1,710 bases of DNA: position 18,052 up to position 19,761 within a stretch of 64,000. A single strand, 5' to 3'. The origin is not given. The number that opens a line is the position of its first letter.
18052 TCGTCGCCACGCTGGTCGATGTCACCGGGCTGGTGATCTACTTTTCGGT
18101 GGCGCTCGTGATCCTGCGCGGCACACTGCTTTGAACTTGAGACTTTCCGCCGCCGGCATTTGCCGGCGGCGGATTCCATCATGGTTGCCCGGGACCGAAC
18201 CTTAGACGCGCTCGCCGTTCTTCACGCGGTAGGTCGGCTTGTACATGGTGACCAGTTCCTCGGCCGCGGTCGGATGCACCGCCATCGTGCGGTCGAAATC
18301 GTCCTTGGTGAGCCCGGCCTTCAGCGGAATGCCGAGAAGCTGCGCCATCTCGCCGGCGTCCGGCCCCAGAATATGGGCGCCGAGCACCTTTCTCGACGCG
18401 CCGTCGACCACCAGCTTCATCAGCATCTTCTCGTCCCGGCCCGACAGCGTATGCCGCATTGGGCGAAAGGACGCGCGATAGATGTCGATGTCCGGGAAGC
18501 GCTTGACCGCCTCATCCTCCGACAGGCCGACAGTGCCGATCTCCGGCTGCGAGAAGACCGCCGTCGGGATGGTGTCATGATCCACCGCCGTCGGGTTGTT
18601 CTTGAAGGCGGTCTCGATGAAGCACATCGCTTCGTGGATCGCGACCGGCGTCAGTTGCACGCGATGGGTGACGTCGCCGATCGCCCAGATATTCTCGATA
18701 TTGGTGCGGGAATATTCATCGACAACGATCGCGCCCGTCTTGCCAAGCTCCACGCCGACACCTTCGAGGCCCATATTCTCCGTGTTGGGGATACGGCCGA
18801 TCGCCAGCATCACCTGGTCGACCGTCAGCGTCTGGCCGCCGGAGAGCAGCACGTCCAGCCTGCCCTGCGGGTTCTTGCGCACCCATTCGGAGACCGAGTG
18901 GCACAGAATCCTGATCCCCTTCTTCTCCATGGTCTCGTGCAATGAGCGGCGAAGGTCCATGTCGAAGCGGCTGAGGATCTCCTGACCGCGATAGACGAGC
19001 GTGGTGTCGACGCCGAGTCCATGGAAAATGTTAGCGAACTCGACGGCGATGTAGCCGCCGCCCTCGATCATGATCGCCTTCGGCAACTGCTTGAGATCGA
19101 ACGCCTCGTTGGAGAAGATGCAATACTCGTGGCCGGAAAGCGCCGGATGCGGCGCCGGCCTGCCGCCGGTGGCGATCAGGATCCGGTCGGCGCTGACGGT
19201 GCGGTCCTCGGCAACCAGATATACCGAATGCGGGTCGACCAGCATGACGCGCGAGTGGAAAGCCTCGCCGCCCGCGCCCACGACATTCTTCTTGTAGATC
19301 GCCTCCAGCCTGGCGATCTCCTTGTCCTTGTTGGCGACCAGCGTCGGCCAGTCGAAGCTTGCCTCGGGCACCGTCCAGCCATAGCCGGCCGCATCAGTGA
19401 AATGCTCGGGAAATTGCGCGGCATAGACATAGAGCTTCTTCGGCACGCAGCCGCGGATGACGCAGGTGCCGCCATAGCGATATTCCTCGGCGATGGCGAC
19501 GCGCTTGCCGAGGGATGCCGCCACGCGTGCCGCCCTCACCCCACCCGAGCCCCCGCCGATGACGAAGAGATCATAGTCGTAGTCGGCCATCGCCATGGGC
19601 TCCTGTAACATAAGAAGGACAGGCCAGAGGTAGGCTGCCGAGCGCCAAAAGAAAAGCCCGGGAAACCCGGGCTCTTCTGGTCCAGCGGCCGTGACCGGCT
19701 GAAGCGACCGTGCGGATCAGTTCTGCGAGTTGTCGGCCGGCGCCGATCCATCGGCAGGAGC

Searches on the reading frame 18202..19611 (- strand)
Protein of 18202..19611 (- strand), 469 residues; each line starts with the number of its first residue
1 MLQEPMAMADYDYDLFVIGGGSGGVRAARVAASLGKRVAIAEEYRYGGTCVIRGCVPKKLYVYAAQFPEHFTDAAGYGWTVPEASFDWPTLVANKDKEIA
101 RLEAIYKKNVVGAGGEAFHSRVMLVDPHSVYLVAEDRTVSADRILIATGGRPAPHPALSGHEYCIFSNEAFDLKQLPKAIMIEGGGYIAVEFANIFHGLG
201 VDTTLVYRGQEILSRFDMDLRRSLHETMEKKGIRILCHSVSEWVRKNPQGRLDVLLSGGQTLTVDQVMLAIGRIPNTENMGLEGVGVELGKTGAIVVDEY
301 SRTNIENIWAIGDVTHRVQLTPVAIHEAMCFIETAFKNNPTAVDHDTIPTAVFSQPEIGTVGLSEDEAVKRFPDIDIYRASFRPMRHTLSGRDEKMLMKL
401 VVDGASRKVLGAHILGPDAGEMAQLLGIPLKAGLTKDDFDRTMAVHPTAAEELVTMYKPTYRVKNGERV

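Call 11: search_protein_families(library=pfam, proteins=[window:18202-19611:-], max_evalue=0.001)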
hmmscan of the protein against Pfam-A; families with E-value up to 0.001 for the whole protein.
window:18202-19611:- (469 aa): 7 families
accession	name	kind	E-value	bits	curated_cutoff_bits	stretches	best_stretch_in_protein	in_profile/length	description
PF07992.20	Pyr_redox_2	-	4.2e-63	213.9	26.1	1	13-328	1-291/291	Pyridine nucleotide-disulphide oxidoreductase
PF02852.28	Pyr_redox_dim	-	5.5e-32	110.7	25.3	1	348-456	1-109/110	Pyridine nucleotide-disulphide oxidoreductase, dimerisation domain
PF00070.33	Pyr_redox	-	3e-19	69.7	22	1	180-254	2-77/82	Pyridine nucleotide-disulphide oxidoreductase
PF13738.12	Pyr_redox_3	-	1e-09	38.5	30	1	134-312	118-305/305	Pyridine nucleotide-disulphide oxidoreductase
PF03486.20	HI0933_like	-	1.3e-07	31.7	50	0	14-44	2-32/244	HI0933-like protein Rossmann domain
PF12831.13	FAD_oxidored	-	1.5e-05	24.9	27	1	14-52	1-40/416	FAD dependent oxidoreductase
PF00890.30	FAD_binding_2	-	0.00095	18.9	20.4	0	14-47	1-35/414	FAD binding domain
